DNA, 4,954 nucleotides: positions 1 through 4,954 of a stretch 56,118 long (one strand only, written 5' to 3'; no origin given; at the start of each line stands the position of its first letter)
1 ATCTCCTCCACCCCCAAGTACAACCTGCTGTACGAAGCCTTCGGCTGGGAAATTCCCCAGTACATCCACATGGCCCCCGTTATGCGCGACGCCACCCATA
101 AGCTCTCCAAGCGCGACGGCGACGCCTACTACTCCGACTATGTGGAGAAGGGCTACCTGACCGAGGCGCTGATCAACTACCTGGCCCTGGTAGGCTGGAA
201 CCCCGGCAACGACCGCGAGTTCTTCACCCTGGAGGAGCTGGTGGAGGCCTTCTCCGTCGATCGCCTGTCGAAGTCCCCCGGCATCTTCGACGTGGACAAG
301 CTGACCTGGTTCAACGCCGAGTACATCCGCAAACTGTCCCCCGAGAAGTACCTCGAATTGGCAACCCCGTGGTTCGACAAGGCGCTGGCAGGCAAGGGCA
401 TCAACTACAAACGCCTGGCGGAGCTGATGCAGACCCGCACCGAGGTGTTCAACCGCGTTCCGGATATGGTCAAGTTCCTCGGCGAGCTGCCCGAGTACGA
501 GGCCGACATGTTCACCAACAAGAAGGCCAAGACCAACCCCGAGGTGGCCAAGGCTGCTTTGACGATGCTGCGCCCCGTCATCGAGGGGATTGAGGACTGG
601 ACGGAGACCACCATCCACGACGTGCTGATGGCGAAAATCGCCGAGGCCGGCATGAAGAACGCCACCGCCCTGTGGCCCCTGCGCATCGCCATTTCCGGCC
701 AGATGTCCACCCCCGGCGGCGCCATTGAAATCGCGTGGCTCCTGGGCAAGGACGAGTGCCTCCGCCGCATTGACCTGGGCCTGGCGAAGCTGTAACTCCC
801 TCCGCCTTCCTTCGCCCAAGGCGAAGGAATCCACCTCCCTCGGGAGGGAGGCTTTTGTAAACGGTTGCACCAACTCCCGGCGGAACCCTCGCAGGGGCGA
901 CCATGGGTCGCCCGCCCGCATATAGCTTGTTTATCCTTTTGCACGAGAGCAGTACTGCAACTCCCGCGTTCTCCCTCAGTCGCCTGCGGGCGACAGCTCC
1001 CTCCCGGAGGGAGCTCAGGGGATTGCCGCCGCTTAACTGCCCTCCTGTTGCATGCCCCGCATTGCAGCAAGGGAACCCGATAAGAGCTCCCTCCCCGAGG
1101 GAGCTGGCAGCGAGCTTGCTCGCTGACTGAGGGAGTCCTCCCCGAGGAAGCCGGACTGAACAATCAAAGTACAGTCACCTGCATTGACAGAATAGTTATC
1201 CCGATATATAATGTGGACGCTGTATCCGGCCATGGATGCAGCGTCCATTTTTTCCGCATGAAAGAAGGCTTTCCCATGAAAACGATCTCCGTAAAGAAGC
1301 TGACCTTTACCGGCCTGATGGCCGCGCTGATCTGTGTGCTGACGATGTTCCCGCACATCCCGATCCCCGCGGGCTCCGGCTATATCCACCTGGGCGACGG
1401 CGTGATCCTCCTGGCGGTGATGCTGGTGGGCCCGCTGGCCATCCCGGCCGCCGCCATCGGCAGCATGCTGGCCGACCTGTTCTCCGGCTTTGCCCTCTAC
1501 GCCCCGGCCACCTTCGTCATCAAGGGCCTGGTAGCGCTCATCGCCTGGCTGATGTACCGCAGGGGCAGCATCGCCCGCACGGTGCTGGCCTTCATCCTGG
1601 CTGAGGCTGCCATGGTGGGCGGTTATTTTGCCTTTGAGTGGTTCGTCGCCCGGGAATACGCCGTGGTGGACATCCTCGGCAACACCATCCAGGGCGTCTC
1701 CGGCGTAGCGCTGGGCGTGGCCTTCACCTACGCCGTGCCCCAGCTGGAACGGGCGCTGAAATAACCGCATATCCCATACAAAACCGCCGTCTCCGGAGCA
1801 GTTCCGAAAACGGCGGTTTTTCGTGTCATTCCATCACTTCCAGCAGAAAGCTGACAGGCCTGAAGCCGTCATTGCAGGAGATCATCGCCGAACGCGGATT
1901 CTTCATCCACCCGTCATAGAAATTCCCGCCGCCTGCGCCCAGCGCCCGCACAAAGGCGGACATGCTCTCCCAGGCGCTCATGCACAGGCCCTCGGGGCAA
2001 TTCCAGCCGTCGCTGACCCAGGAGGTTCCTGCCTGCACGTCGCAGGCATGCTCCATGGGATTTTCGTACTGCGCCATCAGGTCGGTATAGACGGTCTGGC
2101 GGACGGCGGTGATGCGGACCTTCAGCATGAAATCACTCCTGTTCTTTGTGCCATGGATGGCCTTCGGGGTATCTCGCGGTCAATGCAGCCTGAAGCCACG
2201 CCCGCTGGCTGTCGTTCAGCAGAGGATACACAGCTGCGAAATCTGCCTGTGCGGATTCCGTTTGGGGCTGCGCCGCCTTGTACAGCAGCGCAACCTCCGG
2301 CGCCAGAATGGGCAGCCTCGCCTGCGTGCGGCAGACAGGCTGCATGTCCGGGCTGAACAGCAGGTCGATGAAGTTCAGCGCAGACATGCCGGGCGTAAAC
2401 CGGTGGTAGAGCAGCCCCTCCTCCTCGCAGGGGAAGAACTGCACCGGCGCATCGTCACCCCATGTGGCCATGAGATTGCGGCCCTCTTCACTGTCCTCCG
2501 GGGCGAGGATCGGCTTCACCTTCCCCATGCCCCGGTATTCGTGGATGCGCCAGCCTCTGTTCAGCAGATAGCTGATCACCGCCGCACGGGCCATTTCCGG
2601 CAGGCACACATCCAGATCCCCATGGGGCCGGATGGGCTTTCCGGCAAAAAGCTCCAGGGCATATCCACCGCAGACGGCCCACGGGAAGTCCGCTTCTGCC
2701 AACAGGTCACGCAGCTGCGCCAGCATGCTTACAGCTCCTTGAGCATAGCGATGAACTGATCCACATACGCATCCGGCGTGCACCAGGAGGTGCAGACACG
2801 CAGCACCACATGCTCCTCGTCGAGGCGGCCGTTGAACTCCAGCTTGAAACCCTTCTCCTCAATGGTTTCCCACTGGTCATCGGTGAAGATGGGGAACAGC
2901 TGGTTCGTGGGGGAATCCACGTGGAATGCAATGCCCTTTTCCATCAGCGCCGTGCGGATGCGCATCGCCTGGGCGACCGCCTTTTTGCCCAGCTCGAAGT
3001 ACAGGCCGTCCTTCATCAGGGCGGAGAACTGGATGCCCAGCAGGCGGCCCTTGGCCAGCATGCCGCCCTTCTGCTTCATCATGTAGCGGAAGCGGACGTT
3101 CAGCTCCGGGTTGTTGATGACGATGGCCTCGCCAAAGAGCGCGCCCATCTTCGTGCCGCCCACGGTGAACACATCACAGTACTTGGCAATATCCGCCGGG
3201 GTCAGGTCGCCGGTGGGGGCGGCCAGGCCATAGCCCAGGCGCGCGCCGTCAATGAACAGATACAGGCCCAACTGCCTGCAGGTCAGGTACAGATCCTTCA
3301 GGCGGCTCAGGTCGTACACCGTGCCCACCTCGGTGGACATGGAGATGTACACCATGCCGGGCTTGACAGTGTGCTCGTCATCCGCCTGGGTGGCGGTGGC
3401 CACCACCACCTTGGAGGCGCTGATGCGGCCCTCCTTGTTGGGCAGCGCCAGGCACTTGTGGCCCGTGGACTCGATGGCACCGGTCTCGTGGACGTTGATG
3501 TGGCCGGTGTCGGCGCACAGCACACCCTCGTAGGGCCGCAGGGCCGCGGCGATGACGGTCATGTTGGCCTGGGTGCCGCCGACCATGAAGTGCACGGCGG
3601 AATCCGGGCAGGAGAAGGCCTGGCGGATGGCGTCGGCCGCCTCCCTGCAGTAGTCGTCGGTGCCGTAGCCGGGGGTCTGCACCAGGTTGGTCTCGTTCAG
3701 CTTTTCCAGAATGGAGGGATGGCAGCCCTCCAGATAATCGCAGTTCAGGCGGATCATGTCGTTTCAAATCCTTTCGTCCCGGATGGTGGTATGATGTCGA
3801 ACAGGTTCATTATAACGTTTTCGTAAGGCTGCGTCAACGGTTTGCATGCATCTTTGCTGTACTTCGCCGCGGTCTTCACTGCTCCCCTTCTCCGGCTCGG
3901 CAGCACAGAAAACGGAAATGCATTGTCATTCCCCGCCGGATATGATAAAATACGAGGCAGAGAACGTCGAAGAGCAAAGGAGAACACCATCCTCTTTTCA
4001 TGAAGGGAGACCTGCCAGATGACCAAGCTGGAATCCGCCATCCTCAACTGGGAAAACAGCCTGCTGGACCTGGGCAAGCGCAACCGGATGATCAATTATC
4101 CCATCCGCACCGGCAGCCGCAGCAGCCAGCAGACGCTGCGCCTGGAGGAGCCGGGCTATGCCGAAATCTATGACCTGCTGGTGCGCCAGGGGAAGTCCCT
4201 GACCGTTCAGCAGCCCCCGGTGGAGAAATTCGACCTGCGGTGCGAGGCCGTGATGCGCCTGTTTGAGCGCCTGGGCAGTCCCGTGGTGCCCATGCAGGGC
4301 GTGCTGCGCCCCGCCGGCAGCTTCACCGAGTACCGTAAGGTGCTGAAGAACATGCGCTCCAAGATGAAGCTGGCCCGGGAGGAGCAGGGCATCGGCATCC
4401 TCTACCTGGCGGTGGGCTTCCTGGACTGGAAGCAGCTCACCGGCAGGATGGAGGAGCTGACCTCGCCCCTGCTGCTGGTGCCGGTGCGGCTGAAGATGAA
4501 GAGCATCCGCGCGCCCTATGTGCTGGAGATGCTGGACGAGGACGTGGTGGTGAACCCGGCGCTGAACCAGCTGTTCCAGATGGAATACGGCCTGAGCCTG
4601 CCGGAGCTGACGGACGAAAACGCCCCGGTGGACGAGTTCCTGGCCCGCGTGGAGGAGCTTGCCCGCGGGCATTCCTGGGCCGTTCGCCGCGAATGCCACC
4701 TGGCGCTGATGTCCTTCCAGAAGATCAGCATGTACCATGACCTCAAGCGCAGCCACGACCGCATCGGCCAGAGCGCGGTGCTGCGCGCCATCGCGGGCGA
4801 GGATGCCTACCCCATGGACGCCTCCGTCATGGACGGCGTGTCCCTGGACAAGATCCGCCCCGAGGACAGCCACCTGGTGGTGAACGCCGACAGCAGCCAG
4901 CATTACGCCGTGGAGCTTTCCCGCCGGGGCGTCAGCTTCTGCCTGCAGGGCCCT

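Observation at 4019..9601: Giant DUF4011 / SF1 helicase / nuclease-fold / DUF3320 protein (Hhe-like) whose ATPase is split by an ~880-residue insertion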

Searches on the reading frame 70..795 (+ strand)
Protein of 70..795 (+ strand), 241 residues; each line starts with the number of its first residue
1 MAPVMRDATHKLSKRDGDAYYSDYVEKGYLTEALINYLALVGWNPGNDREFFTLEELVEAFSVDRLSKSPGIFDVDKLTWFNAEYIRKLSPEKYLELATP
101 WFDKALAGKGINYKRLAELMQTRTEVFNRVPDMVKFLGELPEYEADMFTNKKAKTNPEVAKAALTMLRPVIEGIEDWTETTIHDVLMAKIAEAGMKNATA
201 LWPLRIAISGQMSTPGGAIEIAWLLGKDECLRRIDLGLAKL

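Call 14: search_protein_families(library=pfam, proteins=[window:70-795:+], max_evalue=0.001)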
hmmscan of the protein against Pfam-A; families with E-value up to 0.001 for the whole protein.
window:70-795:+ (241 aa): 2 families
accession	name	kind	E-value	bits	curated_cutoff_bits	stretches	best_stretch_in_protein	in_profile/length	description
PF19269.4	Anticodon_2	-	3.4e-38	131.7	23.6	1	95-236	3-139/141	Anticodon binding domain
PF00749.27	tRNA-synt_1c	-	1.7e-13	50.6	23.4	1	8-80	240-314/314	tRNA synthetases class I (E and Q), catalytic domain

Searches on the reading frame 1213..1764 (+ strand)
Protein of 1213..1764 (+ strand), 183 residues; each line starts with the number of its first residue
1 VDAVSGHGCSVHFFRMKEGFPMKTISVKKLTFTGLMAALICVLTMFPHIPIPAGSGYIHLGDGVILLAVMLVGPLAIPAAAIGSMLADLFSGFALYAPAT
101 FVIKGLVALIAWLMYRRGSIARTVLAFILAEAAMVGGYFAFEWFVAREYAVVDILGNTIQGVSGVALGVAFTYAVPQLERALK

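Call 14: search_protein_families(library=pfam, proteins=[window:1213-1764:+], max_evalue=0.001)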
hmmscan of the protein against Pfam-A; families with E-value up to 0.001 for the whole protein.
window:1213-1764:+ (183 aa): 3 families
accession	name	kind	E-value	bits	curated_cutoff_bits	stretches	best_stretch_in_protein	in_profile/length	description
PF07155.17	ECF-ribofla_trS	-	3.8e-26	92.5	26.7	1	25-173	2-168/172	ECF-type riboflavin transporter, S component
PF12822.12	ECF_trnsprt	-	3e-05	24.5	30.7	1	28-135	1-112/169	ECF transporter, substrate-specific component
PF06177.16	QueT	-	4.7e-05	24.2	33.7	1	30-146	1-117/141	QueT transporter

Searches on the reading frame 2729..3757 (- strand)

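Call 14: search_protein_families(library=pfam, proteins=[window:2729-3757:-], max_evalue=0.001)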
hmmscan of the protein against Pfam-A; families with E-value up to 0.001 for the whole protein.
window:2729-3757:- (342 aa): 1 family
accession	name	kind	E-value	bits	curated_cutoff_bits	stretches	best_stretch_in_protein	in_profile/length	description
PF01212.27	Beta_elim_lyase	-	1.7e-26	93.6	27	1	30-240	27-236/288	Beta-eliminating lyase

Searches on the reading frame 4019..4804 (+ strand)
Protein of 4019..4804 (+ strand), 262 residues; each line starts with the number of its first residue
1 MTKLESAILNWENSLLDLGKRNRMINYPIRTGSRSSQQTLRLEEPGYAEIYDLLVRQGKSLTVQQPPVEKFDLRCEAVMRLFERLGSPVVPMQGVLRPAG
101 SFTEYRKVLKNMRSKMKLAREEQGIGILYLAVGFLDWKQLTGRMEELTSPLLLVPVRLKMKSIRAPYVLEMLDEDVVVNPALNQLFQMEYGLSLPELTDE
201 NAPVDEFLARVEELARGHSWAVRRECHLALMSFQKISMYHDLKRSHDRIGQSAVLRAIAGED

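Call 103: search_solved_structures(query=A5, max_evalue=10, show_alignments=2)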
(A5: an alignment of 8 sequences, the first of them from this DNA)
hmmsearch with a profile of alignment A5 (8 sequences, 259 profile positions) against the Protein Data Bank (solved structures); distinct sequences matched with E-value up to 10: 0.
